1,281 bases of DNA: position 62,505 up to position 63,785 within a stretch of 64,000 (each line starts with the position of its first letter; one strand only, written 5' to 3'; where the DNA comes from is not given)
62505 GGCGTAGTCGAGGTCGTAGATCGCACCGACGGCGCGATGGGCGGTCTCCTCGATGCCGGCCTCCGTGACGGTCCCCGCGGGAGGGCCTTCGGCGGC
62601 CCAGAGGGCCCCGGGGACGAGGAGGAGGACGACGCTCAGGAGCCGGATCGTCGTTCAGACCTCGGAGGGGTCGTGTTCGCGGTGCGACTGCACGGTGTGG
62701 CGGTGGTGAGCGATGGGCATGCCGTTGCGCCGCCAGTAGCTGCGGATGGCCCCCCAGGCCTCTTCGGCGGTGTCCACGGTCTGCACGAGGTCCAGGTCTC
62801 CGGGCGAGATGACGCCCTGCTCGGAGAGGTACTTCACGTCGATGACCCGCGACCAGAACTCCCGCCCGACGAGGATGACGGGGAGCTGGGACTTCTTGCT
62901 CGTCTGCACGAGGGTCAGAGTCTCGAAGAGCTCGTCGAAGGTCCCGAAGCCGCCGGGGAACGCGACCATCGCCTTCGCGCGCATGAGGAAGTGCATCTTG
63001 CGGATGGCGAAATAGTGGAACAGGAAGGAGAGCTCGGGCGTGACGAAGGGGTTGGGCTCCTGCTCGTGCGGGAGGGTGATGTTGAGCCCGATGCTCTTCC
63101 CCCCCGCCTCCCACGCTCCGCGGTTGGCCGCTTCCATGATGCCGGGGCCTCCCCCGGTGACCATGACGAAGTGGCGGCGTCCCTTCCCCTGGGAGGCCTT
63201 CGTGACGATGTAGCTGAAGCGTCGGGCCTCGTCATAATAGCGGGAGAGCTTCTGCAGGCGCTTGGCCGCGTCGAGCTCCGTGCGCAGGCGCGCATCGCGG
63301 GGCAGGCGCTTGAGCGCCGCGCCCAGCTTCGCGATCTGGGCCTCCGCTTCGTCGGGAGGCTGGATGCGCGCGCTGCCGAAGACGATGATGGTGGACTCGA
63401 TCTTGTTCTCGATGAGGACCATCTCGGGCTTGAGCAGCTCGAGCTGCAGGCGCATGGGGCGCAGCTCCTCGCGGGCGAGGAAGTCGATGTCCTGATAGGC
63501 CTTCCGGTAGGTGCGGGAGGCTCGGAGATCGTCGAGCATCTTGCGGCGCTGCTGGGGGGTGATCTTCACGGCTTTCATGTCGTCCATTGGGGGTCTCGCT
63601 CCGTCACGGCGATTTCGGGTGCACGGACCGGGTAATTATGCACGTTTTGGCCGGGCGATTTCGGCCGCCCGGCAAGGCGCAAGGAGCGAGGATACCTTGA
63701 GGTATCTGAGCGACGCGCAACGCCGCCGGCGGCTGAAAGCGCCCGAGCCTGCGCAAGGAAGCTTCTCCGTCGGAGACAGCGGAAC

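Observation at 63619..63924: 306-bp element with 32-bp terminal inverted repeats and no transposase (MITE-like), overlapping the stop codon of the neighbouring gene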

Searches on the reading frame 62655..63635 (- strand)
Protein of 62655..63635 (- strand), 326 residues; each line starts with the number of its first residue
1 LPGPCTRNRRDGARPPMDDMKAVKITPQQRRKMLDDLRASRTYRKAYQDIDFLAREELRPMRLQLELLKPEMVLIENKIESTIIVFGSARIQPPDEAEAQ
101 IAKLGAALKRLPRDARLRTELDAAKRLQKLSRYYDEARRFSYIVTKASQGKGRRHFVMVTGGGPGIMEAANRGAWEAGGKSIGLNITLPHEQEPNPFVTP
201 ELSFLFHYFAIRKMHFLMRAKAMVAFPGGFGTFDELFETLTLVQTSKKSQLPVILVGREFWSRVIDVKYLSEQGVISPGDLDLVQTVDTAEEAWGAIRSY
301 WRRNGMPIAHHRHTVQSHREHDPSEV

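Call 9: find_encoding_contigs(protein=window:62655-63587:-, flank=10000, max_places=10)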
Protein window:62655-63587:- (310 aa): 1 contig read that carries it; 1 place shown.
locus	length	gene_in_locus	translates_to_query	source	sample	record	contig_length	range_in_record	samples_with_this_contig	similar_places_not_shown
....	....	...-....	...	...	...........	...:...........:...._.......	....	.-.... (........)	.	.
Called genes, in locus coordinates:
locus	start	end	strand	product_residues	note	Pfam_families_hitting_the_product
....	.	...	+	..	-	?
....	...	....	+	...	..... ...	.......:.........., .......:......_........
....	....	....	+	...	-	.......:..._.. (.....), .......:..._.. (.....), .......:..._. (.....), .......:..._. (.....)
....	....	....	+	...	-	?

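Call 14: find_homologous_proteins(query=window:62655-63587:-, max_evalue=1e-40)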
Query window:62655-63587:- (310 aa): 8000 proteins with E <= 1e-40 among 8000 candidates; the best 120 are listed.
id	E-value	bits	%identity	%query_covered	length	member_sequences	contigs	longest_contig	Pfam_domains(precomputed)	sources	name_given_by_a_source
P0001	2.1e-203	692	100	100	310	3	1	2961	PF18306.7,PF03641.20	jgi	-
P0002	1.5e-146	505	75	98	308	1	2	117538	PF18306.7,PF03641.20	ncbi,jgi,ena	ncbi:MAG: TIGR00730 family Rossman fold protein [Elusimicrobiota bacterium]|jgi:hypothetical protein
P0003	2.4e-130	452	66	98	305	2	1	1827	PF18306.7,PF03641.20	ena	-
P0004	1.3e-128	446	65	96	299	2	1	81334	PF18306.7,PF03641.20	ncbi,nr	ncbi:MAG TPA: TIGR00730 family Rossman fold protein [Elusimicrobia bacterium]|nr:TIGR00730 family Ro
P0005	3.7e-127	442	64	99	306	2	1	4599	PF18306.7,PF03641.20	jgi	-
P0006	9.3e-126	437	64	98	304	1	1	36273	PF18306.7,PF03641.20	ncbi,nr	ncbi:MAG: TIGR00730 family Rossman fold protein [Elusimicrobia bacterium]|nr:TIGR00730 family Rossma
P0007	4.3e-125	435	67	94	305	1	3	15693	PF18306.7,PF03641.20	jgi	jgi:uncharacterized protein (TIGR00730 family)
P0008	1.4e-123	430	68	94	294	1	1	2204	PF18306.7,PF03641.20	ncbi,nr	ncbi:MAG: TIGR00730 family Rossman fold protein [Elusimicrobia bacterium]|nr:TIGR00730 family Rossma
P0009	5.6e-123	428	69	92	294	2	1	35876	PF18306.7,PF03641.20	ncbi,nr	ncbi:MAG: TIGR00730 family Rossman fold protein [Elusimicrobia bacterium]|nr:TIGR00730 family Rossma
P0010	9.1e-123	427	65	98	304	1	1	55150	PF18306.7,PF03641.20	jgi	jgi:uncharacterized protein (TIGR00730 family)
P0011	5.8e-122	425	64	96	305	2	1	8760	PF18306.7,PF03641.20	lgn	-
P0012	8.1e-122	424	71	90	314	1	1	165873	PF18306.7,PF03641.20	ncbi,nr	ncbi:MAG: TIGR00730 family Rossman fold protein [Elusimicrobia bacterium]|nr:TIGR00730 family Rossma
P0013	1.3e-120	420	64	97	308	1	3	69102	PF18306.7,PF03641.20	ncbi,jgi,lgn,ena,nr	ncbi:MAG TPA: TIGR00730 family Rossman fold protein [Elusimicrobia bacterium]|nr:TIGR00730 family Ro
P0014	5.2e-120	418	63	98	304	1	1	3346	PF18306.7,PF03641.20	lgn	-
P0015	1.3e-119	417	64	96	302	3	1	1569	PF18306.7,PF03641.20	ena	-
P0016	2.6e-119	416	65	92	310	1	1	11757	PF18306.7,PF03641.20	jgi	-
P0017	3.1e-119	416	66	92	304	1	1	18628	PF18306.7,PF03641.20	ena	-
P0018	5.0e-119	415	63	95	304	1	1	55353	PF18306.7,PF03641.20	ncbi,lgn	ncbi:MAG: TIGR00730 family Rossman fold protein [Elusimicrobiota bacterium]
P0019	1.5e-118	413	63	95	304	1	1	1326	PF18306.7,PF03641.20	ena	-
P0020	1.9e-118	413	62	96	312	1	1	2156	PF18306.7,PF03641.20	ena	-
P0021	5.9e-118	412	63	91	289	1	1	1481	PF18306.7,PF03641.20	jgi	-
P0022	7.4e-118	411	62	96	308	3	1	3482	PF18306.7,PF03641.20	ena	-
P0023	1.3e-117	410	62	98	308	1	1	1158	PF18306.7,PF03641.20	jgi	jgi:uncharacterized protein (TIGR00730 family)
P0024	1.4e-117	410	65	92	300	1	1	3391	PF18306.7,PF03641.20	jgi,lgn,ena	-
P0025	1.8e-117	410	63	96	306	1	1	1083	PF18306.7,PF03641.20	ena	-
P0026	4.1e-117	409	64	96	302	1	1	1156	PF18306.7,PF03641.20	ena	-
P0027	5.3e-117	408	64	96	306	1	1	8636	PF18306.7,PF03641.20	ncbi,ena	-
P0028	6.3e-117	408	63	96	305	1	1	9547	PF18306.7,PF03641.20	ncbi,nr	ncbi:TIGR00730 family Rossman fold protein [bacterium]|nr:MAG: TIGR00730 family Rossman fold protein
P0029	6.9e-117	408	64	90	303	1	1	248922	PF18306.7,PF03641.20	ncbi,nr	ncbi:MAG: TIGR00730 family Rossman fold protein [Elusimicrobia bacterium]|nr:TIGR00730 family Rossma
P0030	1.5e-116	407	62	97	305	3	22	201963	PF18306.7,PF03641.20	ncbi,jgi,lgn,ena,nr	ncbi:MAG: Rossman fold protein, TIGR00730 family [Elusimicrobia bacterium CG1_02_63_36]|nr:MAG: Ross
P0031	2.3e-116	406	63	91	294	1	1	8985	PF18306.7,PF03641.20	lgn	-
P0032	3.0e-116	406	61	92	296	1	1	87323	PF18306.7,PF03641.20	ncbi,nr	ncbi:MAG: TIGR00730 family Rossman fold protein [Elusimicrobia bacterium]|nr:TIGR00730 family Rossma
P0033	7.1e-116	405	61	98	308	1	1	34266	PF18306.7,PF03641.20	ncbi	ncbi:MAG: TIGR00730 family Rossman fold protein [Elusimicrobiota bacterium]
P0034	8.9e-116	404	65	91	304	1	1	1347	PF18306.7,PF03641.20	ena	-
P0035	1.2e-115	404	62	96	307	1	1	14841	PF18306.7,PF03641.20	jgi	jgi:uncharacterized protein (TIGR00730 family)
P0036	2.4e-115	403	65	87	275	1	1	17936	PF18306.7,PF03641.20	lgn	-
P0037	2.7e-114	400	61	96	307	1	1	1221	PF18306.7,PF03641.20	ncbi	-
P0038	2.8e-114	399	60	98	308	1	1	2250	PF18306.7,PF03641.20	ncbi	-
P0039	3.2e-114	399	62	92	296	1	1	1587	PF18306.7,PF03641.20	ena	-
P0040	3.5e-114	399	64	95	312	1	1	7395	PF18306.7,PF03641.20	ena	-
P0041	4.8e-114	399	63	94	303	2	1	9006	PF18306.7,PF03641.20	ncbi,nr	ncbi:MAG: Rossmann fold nucleotide-binding protein [Elusimicrobia bacterium]|nr:MAG: Rossmann fold n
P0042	5.8e-114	398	61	93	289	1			PF18306.7,PF03641.20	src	-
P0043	2.0e-113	397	63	92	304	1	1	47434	PF18306.7,PF03641.20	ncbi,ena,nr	ncbi:MAG: TIGR00730 family Rossman fold protein [Elusimicrobia bacterium]|nr:MAG: TIGR00730 family R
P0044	2.5e-113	396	61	93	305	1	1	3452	PF18306.7,PF03641.20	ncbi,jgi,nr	ncbi:MAG TPA: TIGR00730 family Rossman fold protein [Elusimicrobiota bacterium]|nr:TIGR00730 family 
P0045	2.8e-113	396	62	94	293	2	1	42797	PF18306.7,PF03641.20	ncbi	ncbi:MAG: TIGR00730 family Rossman fold protein [Elusimicrobiota bacterium]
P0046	3.2e-113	396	59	94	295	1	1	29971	PF18306.7,PF03641.20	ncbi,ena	-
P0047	4.7e-113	395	60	93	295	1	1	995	PF18306.7,PF03641.20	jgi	jgi:uncharacterized protein (TIGR00730 family)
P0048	6.7e-113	395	60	93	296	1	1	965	PF18306.7,PF03641.20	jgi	jgi:uncharacterized protein (TIGR00730 family)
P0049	1.0e-112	394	60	97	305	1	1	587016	PF18306.7,PF03641.20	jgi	jgi:uncharacterized protein (TIGR00730 family)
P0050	2.2e-112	393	60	96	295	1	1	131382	PF18306.7,PF03641.20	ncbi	-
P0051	7.8e-112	391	62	90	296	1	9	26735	PF18306.7,PF03641.20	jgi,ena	-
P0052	9.7e-112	391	59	93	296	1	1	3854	PF18306.7,PF03641.20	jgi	jgi:uncharacterized protein (TIGR00730 family)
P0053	1.1e-111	391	61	90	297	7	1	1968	PF18306.7,PF03641.20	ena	-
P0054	1.2e-111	391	60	91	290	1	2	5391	PF18306.7,PF03641.20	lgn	-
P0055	1.7e-111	390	59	92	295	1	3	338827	PF18306.7,PF03641.20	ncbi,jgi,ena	jgi:uncharacterized protein (TIGR00730 family)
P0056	2.6e-111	390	60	93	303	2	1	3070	PF18306.7,PF03641.20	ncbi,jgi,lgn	ncbi:MAG: LOG family protein [Elusimicrobiota bacterium]|jgi:hypothetical protein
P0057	2.6e-111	390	59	93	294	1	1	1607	PF18306.7,PF03641.20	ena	-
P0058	3.8e-111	389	62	92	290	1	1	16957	PF18306.7,PF03641.20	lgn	-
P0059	4.0e-111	389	61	90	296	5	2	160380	PF18306.7,PF03641.20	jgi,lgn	jgi:hypothetical protein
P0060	6.1e-111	388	59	94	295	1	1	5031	PF18306.7,PF03641.20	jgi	jgi:uncharacterized protein (TIGR00730 family)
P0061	7.8e-111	388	58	90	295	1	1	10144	PF18306.7,PF03641.20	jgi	jgi:uncharacterized protein (TIGR00730 family)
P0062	9.0e-111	388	58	99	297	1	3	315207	PF18306.7,PF03641.20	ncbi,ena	-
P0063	9.5e-111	388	59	91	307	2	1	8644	PF18306.7,PF03641.20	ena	-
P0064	9.5e-111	388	60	95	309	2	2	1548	PF18306.7,PF03641.20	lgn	-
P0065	1.0e-110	388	58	92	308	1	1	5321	PF18306.7,PF03641.20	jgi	jgi:uncharacterized protein (TIGR00730 family)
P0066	1.1e-110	388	57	94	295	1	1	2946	PF18306.7,PF03641.20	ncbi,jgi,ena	jgi:uncharacterized protein (TIGR00730 family)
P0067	1.4e-110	387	58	94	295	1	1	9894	PF18306.7,PF03641.20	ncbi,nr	ncbi:MAG TPA: TIGR00730 family Rossman fold protein [Elusimicrobiota bacterium]|nr:TIGR00730 family 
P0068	1.7e-110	387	59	93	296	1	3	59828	PF18306.7,PF03641.20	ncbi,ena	ncbi:MAG: TIGR00730 family Rossman fold protein [Elusimicrobiota bacterium]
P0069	2.1e-110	387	61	93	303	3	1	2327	PF18306.7,PF03641.20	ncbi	ncbi:MAG: TIGR00730 family Rossman fold protein [Elusimicrobiota bacterium]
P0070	2.8e-110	386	58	92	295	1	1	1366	PF18306.7,PF03641.20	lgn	-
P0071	2.8e-110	386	59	93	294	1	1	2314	PF18306.7,PF03641.20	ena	-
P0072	3.0e-110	386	60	92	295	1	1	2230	PF18306.7,PF03641.20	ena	-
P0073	3.2e-110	386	59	94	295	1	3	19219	PF18306.7,PF03641.20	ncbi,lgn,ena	-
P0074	3.9e-110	386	61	91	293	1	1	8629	PF18306.7,PF03641.20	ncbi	-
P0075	4.0e-110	386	61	90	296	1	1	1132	PF18306.7,PF03641.20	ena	-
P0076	4.8e-110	386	61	90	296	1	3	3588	PF18306.7,PF03641.20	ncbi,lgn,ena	-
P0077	4.9e-110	386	58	92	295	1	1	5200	PF18306.7,PF03641.20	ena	-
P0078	6.5e-110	385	60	91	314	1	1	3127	PF18306.7,PF03641.20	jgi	jgi:uncharacterized protein (TIGR00730 family)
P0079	7.1e-110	385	61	89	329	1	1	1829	PF18306.7,PF03641.20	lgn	-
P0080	7.9e-110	385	57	92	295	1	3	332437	PF18306.7,PF03641.20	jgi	jgi:uncharacterized protein (TIGR00730 family)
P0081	8.9e-110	385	58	92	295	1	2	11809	PF18306.7,PF03641.20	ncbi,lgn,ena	-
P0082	1.1e-109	384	59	92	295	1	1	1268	PF18306.7,PF03641.20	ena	-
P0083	1.3e-109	384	60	92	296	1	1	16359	PF18306.7,PF03641.20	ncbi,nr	ncbi:MAG: LOG family protein [Elusimicrobia bacterium]|nr:LOG family protein [Elusimicrobiota bacter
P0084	1.5e-109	384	61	90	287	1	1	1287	PF18306.7,PF03641.20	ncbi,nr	ncbi:MAG: 3-isopropylmalate dehydrogenase [Elusimicrobia bacterium RIFOXYA2_FULL_69_6]|nr:MAG: 3-iso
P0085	1.5e-109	384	60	92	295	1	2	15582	PF18306.7,PF03641.20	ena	-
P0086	1.6e-109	384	59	92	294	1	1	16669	PF18306.7,PF03641.20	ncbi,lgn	-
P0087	1.7e-109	384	57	94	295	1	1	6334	PF18306.7,PF03641.20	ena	-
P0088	1.9e-109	384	60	91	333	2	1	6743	PF18306.7,PF03641.20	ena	-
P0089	1.9e-109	384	57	93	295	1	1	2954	PF18306.7,PF03641.20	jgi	-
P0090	1.9e-109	384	58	93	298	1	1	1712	PF18306.7,PF03641.20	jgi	jgi:uncharacterized protein (TIGR00730 family)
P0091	2.1e-109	383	56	94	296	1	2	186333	PF18306.7,PF03641.20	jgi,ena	jgi:uncharacterized protein (TIGR00730 family)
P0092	2.6e-109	383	57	95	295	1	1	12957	PF18306.7,PF03641.20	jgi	-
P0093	2.8e-109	383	59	92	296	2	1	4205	PF18306.7,PF03641.20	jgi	jgi:uncharacterized protein (TIGR00730 family)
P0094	3.1e-109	383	60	90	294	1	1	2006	PF18306.7,PF03641.20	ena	-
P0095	3.4e-109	383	57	92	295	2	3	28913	PF18306.7,PF03641.20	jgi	jgi:uncharacterized protein (TIGR00730 family)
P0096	4.1e-109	383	60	90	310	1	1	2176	PF18306.7,PF03641.20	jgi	jgi:uncharacterized protein (TIGR00730 family)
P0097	4.4e-109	382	59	90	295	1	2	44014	PF18306.7,PF03641.20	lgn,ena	-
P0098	4.5e-109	382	60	90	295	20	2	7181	PF18306.7,PF03641.20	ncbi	-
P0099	5.9e-109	382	61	91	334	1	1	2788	PF18306.7,PF03641.20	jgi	jgi:hypothetical protein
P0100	6.7e-109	382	60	92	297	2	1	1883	PF18306.7,PF03641.20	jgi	-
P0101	6.9e-109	382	63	90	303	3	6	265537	PF18306.7,PF03641.20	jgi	jgi:uncharacterized protein (TIGR00730 family)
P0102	7.8e-109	382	59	90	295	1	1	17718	PF18306.7,PF03641.20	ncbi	ncbi:MAG: LOG family protein [Elusimicrobiota bacterium]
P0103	8.5e-109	381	58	92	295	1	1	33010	PF18306.7,PF03641.20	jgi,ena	-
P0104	9.0e-109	381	58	92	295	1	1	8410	PF18306.7,PF03641.20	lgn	-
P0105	9.1e-109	381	60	90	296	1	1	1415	PF18306.7,PF03641.20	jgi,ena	-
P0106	9.8e-109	381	58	94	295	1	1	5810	PF18306.7,PF03641.20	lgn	-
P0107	9.9e-109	381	60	90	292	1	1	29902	PF18306.7,PF03641.20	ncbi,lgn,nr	ncbi:MAG: TIGR00730 family Rossman fold protein [Elusimicrobia bacterium]|nr:TIGR00730 family Rossma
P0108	1.1e-108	381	61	90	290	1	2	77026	PF18306.7,PF03641.20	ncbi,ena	-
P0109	1.4e-108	381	58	90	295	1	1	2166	PF18306.7,PF03641.20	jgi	jgi:uncharacterized protein (TIGR00730 family)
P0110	1.5e-108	381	59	91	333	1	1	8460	PF18306.7,PF03641.20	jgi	jgi:uncharacterized protein (TIGR00730 family)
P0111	1.5e-108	381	61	90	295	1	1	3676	PF18306.7,PF03641.20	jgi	jgi:uncharacterized protein (TIGR00730 family)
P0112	1.8e-108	380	59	90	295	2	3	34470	PF18306.7,PF03641.20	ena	-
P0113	2.2e-108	380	58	93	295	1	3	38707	PF18306.7,PF03641.20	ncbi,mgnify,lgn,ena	ncbi:MAG: TIGR00730 family Rossman fold protein [Elusimicrobiota bacterium]|mgnify:CR=1 FL=1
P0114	2.6e-108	380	59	93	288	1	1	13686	PF18306.7,PF03641.20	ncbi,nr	ncbi:MAG: TIGR00730 family Rossman fold protein [Elusimicrobia bacterium]|nr:TIGR00730 family Rossma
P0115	3.7e-108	379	60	90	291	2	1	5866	PF18306.7,PF03641.20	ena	-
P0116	4.8e-108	379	59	90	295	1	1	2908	PF18306.7,PF03641.20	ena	-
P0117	4.9e-108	379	58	90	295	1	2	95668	PF18306.7,PF03641.20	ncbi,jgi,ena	jgi:uncharacterized protein (TIGR00730 family)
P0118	5.0e-108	379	58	91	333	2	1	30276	PF18306.7,PF03641.20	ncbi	-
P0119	6.4e-108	379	59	90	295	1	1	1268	PF18306.7,PF03641.20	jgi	jgi:hypothetical protein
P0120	6.5e-108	379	57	90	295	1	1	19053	PF18306.7,PF03641.20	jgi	-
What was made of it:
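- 62655..63587 (-): LOG / TIGR00730-family gene downstream of the element. The closest homologues are all Elusimicrobiota (call 14).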

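Call 15: find_encoding_contigs(protein=P0002, flank=6000, max_places=3)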
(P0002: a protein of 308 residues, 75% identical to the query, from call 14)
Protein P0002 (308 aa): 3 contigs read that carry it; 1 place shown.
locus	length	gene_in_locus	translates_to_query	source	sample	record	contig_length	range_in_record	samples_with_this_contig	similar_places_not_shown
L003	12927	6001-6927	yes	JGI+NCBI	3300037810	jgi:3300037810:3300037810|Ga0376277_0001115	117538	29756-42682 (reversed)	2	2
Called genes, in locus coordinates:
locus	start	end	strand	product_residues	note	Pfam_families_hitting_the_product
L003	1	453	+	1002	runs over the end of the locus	PF13432:TPR_16 (weak), PF23914:TPR_CcmH_CycH, PF14559:TPR_19 (weak), PF13432:TPR_16 (weak), PF13414:TPR_11, PF13371:TPR_9, PF13414:TPR_11 (weak), PF13432:TPR_16, +14 more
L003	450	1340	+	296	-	PF02219:MTHFR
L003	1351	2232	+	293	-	-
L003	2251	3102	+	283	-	PF16811:TAtT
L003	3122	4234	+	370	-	PF03480:DctP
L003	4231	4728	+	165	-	PF04290:DctQ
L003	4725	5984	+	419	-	PF06808:DctM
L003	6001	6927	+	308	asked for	PF18306:LDcluster4, PF03641:Lysine_decarbox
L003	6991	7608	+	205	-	PF00072:Response_reg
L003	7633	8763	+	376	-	PF01966:HD, PF13286:HD_assoc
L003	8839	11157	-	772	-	PF00082:Peptidase_S8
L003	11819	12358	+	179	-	-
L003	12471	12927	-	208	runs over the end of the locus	PF12385:Peptidase_C70, PF03412:Peptidase_C39, PF13529:Peptidase_C39_2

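Call 16: find_encoding_contigs(protein=P0012, flank=6000, max_places=2)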
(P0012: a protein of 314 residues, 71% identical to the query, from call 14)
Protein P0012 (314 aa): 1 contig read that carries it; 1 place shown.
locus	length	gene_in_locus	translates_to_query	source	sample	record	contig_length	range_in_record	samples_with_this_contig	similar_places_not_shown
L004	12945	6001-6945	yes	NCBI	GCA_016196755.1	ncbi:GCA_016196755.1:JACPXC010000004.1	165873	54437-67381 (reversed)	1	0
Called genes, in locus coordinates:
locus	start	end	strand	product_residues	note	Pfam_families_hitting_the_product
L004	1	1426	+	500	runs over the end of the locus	PF00884:Sulfatase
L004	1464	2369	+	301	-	-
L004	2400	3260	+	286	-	PF16811:TAtT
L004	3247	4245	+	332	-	PF03480:DctP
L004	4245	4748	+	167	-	PF04290:DctQ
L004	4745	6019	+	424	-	PF06808:DctM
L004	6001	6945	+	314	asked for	PF18306:LDcluster4, PF03641:Lysine_decarbox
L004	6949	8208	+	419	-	-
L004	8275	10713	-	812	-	PF00082:Peptidase_S8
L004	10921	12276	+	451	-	-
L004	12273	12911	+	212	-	PF07719:TPR_2 (faint), PF13428:TPR_14 (faint), PF13432:TPR_16 (weak), PF00515:TPR_1 (faint), PF14559:TPR_19 (weak)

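Call 17: find_encoding_contigs(protein=P0001, flank=6000, max_places=5)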
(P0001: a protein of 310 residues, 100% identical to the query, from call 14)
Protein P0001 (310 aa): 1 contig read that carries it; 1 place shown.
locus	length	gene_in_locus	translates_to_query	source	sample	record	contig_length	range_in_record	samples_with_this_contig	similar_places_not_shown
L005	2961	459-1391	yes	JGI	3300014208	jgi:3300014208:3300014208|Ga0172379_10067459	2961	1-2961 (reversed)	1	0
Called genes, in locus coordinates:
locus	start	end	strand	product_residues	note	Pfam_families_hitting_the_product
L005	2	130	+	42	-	?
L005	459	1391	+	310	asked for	PF18306:LDcluster4, PF03641:Lysine_decarbox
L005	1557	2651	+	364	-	PF13428:TPR_14 (faint), PF14559:TPR_19 (faint), PF07719:TPR_2 (faint), PF00515:TPR_1 (faint)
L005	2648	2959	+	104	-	?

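Call 28: search_protein_families(library=pfam, proteins=[window:62655-63635:-], max_evalue=0.001)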
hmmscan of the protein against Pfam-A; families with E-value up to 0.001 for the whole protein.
window:62655-63635:- (326 aa): 2 families
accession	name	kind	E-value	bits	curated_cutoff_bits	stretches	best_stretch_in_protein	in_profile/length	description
PF03641.19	Lysine_decarbox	-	1.6e-30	106.4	27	1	167-295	1-129/131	Possible lysine decarboxylase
PF18306.6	LDcluster4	-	9.6e-10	38.7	26.3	1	152-240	29-114/151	SLOG cluster4 family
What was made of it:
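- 62655..63587 (-): Pfam PF03641 and PF18306 (call 28).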

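Call 32: list_cluster_members(proteins=[P0001])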
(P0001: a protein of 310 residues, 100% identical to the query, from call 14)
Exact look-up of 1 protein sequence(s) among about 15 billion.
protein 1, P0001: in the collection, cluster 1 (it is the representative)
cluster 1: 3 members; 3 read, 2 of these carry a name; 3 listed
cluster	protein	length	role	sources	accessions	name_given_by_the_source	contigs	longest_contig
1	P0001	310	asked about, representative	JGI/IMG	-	-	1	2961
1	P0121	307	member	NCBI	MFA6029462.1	MAG: TIGR00730 family Rossman fold protein [Elusimicrobiota bacterium]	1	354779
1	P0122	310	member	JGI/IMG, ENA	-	hypothetical protein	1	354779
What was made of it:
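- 62655..63587 (-): NCBI's gene call uses the second ATG at 63578 (call 32).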

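Call 34: find_encoding_contigs(protein=P0122, flank=10000, max_places=4)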
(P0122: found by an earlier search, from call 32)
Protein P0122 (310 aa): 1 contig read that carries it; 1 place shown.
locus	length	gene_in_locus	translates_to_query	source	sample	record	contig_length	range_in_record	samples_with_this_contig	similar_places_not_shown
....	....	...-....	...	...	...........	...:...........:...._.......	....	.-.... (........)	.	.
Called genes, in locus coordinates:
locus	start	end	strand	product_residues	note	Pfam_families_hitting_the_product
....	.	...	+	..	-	?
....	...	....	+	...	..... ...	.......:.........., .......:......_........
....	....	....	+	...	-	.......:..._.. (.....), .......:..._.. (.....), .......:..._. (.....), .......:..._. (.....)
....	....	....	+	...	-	?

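Call 36: find_encoding_contigs(protein=window:62655-63578:-, flank=10000, max_places=4)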
Protein window:62655-63578:- (307 aa): no gene with exactly this product is on record in the collection.

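Call 41: find_encoding_contigs(protein=P0009, flank=3000, max_places=1)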
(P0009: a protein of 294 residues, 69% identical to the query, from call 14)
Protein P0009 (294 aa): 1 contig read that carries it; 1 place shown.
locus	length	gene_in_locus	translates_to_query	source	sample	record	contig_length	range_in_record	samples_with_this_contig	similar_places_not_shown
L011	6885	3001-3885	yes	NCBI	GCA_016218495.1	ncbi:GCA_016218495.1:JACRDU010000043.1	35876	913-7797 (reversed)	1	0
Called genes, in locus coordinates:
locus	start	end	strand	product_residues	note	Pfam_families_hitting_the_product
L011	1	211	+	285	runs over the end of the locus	PF16811:TAtT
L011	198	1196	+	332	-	PF03480:DctP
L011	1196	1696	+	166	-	PF04290:DctQ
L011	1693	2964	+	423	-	PF06808:DctM, PF03553:Na_H_antiporter (weak)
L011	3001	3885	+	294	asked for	PF18306:LDcluster4, PF03641:Lysine_decarbox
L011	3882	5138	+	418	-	-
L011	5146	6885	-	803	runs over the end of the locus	PF00082:Peptidase_S8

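Call 42: find_encoding_contigs(protein=P0007, flank=3000, max_places=1)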
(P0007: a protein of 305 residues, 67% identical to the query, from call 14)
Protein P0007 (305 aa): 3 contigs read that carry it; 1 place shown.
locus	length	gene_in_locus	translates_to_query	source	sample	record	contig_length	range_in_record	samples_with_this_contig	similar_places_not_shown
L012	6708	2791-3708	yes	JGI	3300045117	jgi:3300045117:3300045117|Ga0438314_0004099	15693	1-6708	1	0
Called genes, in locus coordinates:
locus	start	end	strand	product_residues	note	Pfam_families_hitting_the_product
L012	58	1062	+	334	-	PF03480:DctP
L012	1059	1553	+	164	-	PF04290:DctQ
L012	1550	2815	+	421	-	PF06808:DctM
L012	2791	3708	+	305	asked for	PF18306:LDcluster4, PF03641:Lysine_decarbox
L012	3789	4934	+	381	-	PF07719:TPR_2 (faint), PF13428:TPR_14 (faint), PF14559:TPR_19 (faint), PF13432:TPR_16 (weak)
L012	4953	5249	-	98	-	-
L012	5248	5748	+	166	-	PF01706:FliG_C (weak)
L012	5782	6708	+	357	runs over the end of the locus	PF14662:KASH_CCD (faint), PF25443:ANG-1 (faint)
